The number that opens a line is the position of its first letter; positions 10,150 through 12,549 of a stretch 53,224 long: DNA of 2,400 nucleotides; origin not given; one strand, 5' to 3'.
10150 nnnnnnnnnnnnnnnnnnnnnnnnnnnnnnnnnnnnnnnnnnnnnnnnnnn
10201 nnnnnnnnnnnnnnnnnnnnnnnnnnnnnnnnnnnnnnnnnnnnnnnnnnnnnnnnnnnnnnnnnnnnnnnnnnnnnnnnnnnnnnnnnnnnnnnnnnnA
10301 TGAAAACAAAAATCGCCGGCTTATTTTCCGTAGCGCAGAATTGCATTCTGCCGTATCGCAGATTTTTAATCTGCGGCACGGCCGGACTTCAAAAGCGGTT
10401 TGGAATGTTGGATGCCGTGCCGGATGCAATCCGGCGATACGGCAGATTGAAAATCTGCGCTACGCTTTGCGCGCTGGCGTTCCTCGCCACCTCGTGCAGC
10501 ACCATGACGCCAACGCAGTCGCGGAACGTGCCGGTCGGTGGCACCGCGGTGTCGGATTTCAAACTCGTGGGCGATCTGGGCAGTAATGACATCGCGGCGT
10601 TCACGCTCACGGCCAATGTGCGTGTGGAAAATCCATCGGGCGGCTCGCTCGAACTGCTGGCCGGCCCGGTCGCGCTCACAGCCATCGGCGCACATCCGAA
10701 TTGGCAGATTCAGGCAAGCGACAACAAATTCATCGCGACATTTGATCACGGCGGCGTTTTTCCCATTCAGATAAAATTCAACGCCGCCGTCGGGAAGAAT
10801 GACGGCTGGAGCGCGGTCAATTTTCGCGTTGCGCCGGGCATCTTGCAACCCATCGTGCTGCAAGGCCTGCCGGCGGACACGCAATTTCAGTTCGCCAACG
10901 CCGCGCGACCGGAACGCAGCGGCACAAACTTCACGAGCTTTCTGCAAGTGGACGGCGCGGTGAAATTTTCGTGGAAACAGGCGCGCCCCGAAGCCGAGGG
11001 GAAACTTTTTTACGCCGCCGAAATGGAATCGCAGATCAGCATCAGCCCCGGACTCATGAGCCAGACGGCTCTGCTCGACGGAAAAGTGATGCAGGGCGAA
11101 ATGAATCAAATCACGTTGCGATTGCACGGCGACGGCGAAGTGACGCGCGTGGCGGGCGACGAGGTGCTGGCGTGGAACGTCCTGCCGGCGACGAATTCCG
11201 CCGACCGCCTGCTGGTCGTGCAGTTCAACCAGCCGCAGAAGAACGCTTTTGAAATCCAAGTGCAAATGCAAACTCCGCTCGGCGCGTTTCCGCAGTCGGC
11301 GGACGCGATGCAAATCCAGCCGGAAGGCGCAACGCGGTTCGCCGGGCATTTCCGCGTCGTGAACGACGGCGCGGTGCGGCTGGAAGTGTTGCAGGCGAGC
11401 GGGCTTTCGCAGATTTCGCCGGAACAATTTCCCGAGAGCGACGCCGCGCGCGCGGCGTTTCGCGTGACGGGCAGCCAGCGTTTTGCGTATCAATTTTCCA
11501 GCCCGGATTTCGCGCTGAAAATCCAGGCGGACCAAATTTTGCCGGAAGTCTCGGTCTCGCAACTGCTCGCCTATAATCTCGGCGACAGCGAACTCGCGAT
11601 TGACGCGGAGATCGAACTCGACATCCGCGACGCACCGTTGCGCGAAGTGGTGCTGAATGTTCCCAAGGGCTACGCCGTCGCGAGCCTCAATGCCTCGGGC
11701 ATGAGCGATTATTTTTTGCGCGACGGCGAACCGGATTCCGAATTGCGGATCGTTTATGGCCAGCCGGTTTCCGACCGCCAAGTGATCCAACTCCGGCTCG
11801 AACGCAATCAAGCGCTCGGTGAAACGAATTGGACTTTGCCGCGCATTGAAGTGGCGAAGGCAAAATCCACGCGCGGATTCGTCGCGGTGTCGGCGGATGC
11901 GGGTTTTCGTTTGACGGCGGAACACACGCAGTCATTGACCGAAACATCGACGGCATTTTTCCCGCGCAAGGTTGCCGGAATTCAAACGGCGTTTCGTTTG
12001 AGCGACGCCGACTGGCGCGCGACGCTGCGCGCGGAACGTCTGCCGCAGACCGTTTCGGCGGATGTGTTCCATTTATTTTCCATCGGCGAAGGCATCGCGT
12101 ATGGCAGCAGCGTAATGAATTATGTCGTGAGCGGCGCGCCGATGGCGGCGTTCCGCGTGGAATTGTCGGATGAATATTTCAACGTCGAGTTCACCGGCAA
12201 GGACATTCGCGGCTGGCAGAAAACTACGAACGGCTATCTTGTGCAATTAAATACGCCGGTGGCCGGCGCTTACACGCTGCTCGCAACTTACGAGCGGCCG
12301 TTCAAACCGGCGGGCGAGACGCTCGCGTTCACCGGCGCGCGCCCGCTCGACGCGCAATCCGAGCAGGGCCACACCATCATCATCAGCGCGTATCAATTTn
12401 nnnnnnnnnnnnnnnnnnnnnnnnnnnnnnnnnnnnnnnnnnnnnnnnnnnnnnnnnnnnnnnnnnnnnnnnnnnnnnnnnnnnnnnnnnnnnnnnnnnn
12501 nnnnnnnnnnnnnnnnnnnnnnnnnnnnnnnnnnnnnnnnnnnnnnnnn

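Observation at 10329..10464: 135-bp palindromic element inserted in-frame into the lipoprotein signal peptide of the giant gene, with a possible rescue start codon inside the element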

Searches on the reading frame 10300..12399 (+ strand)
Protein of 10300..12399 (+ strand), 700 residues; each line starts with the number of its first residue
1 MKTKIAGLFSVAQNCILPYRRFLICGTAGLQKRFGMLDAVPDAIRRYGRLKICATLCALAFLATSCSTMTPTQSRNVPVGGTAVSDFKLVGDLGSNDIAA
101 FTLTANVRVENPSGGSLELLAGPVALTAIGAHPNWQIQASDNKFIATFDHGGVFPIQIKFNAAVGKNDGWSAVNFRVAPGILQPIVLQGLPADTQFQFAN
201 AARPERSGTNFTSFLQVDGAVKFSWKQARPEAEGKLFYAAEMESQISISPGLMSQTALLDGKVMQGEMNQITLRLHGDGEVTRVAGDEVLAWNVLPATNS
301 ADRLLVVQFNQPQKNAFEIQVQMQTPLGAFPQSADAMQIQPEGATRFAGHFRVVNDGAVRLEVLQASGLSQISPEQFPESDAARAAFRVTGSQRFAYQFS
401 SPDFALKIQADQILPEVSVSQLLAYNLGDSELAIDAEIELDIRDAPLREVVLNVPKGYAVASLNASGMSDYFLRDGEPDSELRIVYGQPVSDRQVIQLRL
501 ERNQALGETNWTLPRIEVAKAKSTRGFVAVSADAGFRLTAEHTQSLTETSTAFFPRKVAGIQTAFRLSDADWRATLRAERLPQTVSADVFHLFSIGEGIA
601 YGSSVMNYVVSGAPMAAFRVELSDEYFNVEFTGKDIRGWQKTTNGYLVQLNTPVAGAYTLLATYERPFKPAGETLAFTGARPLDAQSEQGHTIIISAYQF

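Call 12: find_homologous_proteins(query=window:10300-12399:+)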
Query window:10300-12399:+ (700 aa): 163 proteins with E <= 0.001 among 8000 candidates; the best 120 are listed.
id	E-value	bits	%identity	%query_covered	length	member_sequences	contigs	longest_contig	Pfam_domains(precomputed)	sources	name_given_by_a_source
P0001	0.0e+0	1263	87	93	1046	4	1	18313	-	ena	-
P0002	0.0e+0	1063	75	92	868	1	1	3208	-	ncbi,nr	ncbi:MAG: hypothetical protein JF609_02620, partial [Verrucomicrobia bacterium]|nr:hypothetical prot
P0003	0.0e+0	1058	72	91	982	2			-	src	-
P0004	0.0e+0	1050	73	93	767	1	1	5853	-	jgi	-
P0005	0.0e+0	1028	74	88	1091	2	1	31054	-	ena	-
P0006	0.0e+0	1022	70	91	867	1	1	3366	-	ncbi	ncbi:MAG: hypothetical protein ABSE90_10730, partial [Verrucomicrobiota bacterium]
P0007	0.0e+0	1019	74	89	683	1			-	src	-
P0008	0.0e+0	1017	71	93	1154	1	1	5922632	-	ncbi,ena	-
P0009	0.0e+0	1012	71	91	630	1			-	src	-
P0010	2.3e-298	1009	72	88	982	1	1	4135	-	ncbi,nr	ncbi:MAG TPA: hypothetical protein VJW76_11170, partial [Verrucomicrobiae bacterium]|nr:hypothetical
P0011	2.8e-298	1009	71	88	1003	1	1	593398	-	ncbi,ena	-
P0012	1.4e-297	1007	70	93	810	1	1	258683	-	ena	-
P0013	3.0e-297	1006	73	89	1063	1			-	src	-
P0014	3.2e-297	1006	72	89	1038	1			PF13385.14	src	-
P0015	3.8e-297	1005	68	93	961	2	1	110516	-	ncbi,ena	-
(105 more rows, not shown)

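Call 17: find_encoding_contigs(protein=P0001, flank=10000, max_places=3)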
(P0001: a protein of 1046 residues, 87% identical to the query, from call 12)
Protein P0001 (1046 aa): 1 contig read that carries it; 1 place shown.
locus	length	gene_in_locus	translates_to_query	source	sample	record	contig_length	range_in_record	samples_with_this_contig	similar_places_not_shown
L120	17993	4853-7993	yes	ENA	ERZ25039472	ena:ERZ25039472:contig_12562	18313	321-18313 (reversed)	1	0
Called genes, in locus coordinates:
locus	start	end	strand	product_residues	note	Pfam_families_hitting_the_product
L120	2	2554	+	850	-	?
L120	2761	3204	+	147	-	PF13768:VWA_3 (weak), PF00092:VWA (weak), PF13519:VWA_2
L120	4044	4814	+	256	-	-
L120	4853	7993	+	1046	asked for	-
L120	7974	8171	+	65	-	-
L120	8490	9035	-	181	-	-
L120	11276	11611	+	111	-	-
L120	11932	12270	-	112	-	PF04218:CENP-B_N (weak), PF03221:HTH_Tnp_Tc5 (weak)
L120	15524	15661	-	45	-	-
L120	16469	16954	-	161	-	-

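Call 18: find_encoding_contigs(protein=P0003, flank=6000, max_places=3)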
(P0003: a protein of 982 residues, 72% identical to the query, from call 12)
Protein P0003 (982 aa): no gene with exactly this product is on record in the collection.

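Call 20: find_encoding_contigs(protein=P0015, flank=6000, max_places=2)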
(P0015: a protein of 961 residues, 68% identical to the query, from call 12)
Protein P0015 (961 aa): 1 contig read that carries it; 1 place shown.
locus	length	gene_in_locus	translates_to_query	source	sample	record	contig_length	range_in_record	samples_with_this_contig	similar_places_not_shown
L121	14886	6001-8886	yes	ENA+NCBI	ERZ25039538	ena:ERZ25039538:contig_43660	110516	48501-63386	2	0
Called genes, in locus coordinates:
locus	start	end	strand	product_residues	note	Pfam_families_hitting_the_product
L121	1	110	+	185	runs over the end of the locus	PF04542:Sigma70_r2, PF04545:Sigma70_r4, PF08281:Sigma70_r4_2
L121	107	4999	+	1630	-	PF03958:Secretin_N, PF12450:vWF_A, PF00092:VWA, PF05762:VWA_CoxE (faint), PF13519:VWA_2, PF12034:YfbK_C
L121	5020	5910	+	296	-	-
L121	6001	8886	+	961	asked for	-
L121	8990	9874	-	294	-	-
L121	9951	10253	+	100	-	-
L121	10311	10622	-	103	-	-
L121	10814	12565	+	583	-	-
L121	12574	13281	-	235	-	-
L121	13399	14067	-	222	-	PF02525:Flavodoxin_2, PF03358:FMN_red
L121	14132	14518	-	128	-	PF02661:Fic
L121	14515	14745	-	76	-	PF04014:MazE_antitoxin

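Call 21: find_encoding_contigs(protein=P0002, flank=6000, max_places=2)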
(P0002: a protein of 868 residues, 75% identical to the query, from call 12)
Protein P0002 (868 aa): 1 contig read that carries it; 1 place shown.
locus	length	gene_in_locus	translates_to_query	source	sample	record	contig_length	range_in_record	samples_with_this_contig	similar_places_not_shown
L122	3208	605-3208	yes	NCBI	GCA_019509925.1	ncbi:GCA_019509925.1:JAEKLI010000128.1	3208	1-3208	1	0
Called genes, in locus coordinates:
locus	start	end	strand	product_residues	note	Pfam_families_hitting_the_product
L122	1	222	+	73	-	?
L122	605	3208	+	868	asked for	?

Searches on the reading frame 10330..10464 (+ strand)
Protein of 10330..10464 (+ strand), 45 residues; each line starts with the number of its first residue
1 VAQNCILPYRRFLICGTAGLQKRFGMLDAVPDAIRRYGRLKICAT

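Call 73: search_protein_representatives(protein=window:10330-10464:+)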
Query: 45 residues. Proteins with E-value up to 0.001 (for the whole library): 96; up to 1e-10: 4; up to 1e-30: 0. The best 96 are listed.
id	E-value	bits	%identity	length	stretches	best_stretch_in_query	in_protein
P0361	3.0e-20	85.6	42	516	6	1-45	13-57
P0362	6.2e-17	75.4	45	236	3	1-45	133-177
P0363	1.3e-13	65.2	47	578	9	10-40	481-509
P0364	2.4e-11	58.2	50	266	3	1-45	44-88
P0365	1.1e-09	53.0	64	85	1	4-45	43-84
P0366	3.5e-09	51.6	60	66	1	3-45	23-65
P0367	1.7e-08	49.4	70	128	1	6-45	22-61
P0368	4.1e-08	48.2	58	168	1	1-45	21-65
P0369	9.4e-08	47.1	57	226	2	1-45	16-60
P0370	1.8e-07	46.3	68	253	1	2-45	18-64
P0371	1.8e-07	46.3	58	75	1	1-45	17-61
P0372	2.3e-07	45.9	53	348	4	2-45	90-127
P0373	2.5e-07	45.8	58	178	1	1-45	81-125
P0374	2.9e-07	45.6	62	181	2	22-45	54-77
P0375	3.2e-07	45.5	46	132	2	2-45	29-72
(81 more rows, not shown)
